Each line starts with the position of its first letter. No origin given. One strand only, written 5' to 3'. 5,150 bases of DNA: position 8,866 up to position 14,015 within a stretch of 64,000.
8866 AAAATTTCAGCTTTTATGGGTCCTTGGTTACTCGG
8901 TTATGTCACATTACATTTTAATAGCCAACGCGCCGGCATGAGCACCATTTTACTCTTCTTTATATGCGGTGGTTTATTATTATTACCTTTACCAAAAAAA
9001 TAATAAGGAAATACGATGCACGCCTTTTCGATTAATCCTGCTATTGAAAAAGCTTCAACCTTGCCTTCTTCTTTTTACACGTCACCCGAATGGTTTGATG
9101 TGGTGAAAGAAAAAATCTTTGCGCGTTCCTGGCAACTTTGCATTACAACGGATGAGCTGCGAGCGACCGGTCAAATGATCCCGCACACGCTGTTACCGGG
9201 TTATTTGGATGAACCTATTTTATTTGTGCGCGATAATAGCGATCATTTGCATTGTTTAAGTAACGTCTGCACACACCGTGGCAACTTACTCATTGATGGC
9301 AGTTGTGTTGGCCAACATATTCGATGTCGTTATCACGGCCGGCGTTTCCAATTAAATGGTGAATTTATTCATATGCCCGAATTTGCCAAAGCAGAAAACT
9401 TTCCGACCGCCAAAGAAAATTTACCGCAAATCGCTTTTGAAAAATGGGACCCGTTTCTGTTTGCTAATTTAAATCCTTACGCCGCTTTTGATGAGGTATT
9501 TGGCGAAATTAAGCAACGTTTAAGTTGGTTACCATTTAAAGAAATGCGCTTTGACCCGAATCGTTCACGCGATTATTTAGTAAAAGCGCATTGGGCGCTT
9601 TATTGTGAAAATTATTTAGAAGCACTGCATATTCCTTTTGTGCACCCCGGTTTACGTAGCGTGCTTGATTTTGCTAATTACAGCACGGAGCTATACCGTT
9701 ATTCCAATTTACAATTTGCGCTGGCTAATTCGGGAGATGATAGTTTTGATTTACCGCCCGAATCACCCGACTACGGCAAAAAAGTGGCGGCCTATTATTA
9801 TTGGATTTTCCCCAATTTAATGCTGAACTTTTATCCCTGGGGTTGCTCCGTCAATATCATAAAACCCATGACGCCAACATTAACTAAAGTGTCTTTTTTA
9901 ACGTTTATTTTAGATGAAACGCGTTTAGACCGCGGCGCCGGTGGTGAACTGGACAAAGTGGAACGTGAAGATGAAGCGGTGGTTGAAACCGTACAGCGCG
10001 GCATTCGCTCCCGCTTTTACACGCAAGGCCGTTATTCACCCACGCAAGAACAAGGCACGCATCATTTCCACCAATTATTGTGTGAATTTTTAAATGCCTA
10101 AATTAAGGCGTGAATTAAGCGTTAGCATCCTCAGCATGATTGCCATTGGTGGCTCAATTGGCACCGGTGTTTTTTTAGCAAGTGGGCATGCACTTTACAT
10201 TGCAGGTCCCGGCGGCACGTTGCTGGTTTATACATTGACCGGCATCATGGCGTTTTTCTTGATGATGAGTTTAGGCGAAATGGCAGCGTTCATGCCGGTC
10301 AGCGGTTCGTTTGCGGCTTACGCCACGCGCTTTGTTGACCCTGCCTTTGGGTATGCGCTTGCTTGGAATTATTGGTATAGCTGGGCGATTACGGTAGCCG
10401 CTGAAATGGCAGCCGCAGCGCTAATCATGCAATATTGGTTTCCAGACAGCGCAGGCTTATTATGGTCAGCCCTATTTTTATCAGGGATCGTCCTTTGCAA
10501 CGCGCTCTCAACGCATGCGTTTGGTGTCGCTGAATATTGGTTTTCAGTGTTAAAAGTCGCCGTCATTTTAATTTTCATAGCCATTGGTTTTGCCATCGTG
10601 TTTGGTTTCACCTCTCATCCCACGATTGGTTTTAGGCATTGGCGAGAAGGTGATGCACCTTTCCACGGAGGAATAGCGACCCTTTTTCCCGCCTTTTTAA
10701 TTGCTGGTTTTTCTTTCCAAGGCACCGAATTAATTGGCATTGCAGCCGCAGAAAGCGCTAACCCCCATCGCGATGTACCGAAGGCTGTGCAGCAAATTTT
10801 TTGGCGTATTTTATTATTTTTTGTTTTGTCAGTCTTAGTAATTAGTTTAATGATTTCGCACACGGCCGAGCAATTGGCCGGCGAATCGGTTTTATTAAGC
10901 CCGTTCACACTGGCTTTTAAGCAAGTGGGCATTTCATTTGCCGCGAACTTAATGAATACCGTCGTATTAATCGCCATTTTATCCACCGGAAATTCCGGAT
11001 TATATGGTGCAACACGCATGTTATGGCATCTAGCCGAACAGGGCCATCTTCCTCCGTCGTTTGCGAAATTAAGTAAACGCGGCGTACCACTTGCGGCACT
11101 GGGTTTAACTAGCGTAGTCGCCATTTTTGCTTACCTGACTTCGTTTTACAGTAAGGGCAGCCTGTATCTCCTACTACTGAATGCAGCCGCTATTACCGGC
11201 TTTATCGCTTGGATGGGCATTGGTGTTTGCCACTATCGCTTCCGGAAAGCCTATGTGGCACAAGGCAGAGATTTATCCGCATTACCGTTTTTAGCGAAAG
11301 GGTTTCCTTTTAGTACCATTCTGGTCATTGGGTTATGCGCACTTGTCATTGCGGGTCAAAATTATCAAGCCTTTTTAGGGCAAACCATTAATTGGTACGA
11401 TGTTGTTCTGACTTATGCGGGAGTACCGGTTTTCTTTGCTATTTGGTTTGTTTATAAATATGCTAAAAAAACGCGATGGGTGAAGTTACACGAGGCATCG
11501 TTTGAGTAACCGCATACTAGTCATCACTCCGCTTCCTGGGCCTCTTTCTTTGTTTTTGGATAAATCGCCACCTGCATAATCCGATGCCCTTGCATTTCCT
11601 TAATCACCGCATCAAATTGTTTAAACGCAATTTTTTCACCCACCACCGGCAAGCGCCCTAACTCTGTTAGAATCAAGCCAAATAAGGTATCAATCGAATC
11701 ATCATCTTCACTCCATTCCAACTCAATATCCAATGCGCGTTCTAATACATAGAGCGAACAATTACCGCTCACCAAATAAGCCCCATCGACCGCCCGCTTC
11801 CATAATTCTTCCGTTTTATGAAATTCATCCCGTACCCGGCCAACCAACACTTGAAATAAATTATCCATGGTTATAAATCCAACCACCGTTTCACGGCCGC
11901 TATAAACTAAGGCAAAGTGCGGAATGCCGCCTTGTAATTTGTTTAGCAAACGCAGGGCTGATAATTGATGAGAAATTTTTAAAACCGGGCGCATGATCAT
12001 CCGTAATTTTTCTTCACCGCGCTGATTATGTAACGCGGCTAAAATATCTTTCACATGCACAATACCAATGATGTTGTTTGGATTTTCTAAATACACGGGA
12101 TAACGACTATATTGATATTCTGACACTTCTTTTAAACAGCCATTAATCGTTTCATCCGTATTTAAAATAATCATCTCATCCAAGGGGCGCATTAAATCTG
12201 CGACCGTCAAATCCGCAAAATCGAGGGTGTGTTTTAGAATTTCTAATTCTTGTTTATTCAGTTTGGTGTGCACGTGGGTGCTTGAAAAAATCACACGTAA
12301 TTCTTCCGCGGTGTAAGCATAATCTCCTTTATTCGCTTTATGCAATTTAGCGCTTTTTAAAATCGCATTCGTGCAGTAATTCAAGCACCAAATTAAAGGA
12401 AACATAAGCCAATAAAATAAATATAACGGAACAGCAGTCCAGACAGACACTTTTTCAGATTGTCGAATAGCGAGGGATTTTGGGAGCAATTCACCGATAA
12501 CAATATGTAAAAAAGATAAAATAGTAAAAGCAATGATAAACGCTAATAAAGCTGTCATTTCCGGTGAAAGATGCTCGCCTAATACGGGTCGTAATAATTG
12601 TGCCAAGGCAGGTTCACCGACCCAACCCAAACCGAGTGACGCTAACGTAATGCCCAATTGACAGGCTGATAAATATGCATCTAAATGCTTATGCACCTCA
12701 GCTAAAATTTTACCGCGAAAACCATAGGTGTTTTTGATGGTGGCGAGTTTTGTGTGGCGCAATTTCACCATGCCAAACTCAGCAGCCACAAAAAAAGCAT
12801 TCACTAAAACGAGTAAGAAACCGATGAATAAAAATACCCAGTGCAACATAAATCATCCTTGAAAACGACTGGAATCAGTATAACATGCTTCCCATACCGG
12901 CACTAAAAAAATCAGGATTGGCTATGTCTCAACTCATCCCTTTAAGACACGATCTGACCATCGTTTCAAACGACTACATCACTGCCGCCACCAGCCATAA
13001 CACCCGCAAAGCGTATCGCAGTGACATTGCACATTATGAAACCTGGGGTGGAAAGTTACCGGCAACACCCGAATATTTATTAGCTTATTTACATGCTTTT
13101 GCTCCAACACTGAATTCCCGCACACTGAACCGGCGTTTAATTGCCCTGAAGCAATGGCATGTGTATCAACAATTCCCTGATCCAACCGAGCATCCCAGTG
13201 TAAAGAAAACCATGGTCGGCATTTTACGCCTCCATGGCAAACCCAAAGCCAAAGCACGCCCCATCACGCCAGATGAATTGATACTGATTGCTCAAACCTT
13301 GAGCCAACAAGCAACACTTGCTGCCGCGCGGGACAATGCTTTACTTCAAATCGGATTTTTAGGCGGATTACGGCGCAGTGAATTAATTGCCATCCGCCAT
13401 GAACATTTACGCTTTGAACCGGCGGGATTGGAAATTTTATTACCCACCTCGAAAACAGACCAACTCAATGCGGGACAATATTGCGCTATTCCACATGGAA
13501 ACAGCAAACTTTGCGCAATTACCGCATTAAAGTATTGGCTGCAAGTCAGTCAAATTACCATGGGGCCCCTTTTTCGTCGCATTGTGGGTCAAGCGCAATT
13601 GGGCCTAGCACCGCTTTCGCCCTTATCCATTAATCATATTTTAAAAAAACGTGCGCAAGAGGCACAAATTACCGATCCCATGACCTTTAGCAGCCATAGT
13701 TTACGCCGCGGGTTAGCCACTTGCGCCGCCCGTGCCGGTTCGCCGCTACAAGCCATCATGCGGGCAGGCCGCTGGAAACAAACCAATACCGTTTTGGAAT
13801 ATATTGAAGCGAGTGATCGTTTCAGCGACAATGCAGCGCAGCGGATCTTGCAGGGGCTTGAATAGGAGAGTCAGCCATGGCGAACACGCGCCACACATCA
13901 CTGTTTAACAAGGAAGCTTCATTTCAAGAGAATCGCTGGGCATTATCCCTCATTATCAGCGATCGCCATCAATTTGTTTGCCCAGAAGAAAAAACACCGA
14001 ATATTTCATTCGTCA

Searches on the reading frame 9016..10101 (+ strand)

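Call 70: search_protein_families(library=ncbifam, proteins=[window:9016-10101:+], max_evalue=1e-10)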
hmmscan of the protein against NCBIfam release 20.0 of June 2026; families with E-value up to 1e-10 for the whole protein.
window:9016-10101:+ (361 aa): 1 family
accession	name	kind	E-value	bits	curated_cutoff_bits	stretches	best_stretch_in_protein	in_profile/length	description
NF058607.1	GlBtMonoOxGbcA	equivalog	1e-22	80.2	670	1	13-220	30-233/420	glycine betaine monooxygenase oxygenase subunit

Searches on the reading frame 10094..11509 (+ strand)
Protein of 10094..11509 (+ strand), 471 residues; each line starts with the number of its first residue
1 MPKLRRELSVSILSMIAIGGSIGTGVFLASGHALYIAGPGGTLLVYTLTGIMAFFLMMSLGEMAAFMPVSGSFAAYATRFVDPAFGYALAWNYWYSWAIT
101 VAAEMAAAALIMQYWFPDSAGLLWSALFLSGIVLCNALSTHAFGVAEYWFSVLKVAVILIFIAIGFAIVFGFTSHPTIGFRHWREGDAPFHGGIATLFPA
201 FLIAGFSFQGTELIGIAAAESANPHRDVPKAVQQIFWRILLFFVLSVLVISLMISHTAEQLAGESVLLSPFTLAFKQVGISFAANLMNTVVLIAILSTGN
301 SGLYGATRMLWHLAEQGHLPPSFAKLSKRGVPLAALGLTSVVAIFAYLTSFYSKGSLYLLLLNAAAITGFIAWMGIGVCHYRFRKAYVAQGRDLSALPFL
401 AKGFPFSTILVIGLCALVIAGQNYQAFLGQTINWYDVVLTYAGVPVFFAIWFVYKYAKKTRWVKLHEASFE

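Call 70: search_protein_families(library=ncbifam, proteins=[window:10094-11509:+], max_evalue=1e-10)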
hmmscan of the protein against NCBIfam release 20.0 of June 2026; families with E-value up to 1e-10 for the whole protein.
window:10094-11509:+ (471 aa): 19 families
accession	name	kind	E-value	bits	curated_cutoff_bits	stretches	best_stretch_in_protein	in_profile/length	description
NF008094.0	PRK10836.1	subfamily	4.9e-175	583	735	1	2-470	11-483/489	amino acid permease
TIGR00913.1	2A0310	subfamily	1.1e-117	393.8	578.7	1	6-464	2-473/480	amino acid permease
NF008484.0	PRK11387.1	equivalog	1.5e-98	330.8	716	1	3-435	11-439/471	S-methylmethionine permease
TIGR01773.1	GABAperm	equivalog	1.3e-79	268.1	678.1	1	6-419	12-418/452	GABA permease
NF047867.1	AA_transp_ThrP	exception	2.8e-78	263.9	850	1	3-423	7-424/461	bifunctional threonine/serine APC transporter ThrP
NF008016.0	PRK10746.1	equivalog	1e-77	262.2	799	1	2-423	6-422/461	amino acid permease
NF007602.0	PRK10249.1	equivalog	2.8e-75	254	851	1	2-419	17-425/458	phenylalanine transporter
NF007594.0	PRK10238.1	equivalog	2.4e-69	234.4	848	1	3-415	9-412/456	aromatic amino acid transporter AroP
NF007876.0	PRK10580.1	equivalog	1.8e-67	228.2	736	1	3-424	6-421/457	proline-specific permease ProY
NF008272.0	PRK11049.1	equivalog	6.9e-64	216.5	732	1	3-387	18-401/470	D-serine/D-alanine/glycine transporter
NF011623.0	PRK15049.1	equivalog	1e-59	202.8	773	1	13-424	35-444/499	L-asparagine permease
NF007566.0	PRK10197.1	equivalog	7e-56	189.9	871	1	12-421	18-420/466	GABA permease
TIGR00909.1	2A0306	subfamily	1.3e-30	106.7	556.8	1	4-379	1-369/429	amino acid transporter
NF053761.1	BrChAATpBcaP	equivalog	1.4e-21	77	690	1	152-427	186-434/460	branched-chain amino acid transporter BcaP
TIGR00905.1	2A0302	subfamily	1.2e-14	54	409.05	1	6-390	7-388/473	basic amino acid/polyamine antiporter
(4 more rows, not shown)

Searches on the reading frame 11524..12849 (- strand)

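Call 70: search_protein_families(library=ncbifam, proteins=[window:11524-12849:-], max_evalue=1e-10)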
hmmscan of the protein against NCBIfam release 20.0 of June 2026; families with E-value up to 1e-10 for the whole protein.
window:11524-12849:- (441 aa): 4 families
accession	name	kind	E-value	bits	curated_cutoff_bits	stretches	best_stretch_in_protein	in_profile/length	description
NF052568.1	PolamExpPaeASal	equivalog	3.1e-51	174.6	500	1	7-429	5-422/424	polyamine export protein PaeA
TIGR03520.1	GldE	subfamily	8.3e-45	153.6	376.05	1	12-429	3-405/408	gliding motility-associated protein GldE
NF008604.1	PRK11573.1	equivalog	1.5e-34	119.6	475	1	8-438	11-425/428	hypothetical protein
NF011675.0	PRK15094.1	equivalog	6.8e-27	94.5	379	1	194-429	47-279/292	CNNM family magnesium/cobalt transport protein CorC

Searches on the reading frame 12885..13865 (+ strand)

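Call 70: search_protein_families(library=ncbifam, proteins=[window:12885-13865:+], max_evalue=1e-10)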
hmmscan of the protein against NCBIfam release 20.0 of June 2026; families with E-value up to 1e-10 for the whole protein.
window:12885-13865:+ (326 aa): 2 families
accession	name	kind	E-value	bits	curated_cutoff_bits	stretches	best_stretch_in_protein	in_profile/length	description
TIGR02225.1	recomb_XerD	equivalog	1.5e-12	47.4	329.6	1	35-289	12-254/290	site-specific tyrosine recombinase XerD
TIGR02224.1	recomb_XerC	equivalog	7.1e-12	45.3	335.15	1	34-291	11-259/295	tyrosine recombinase XerC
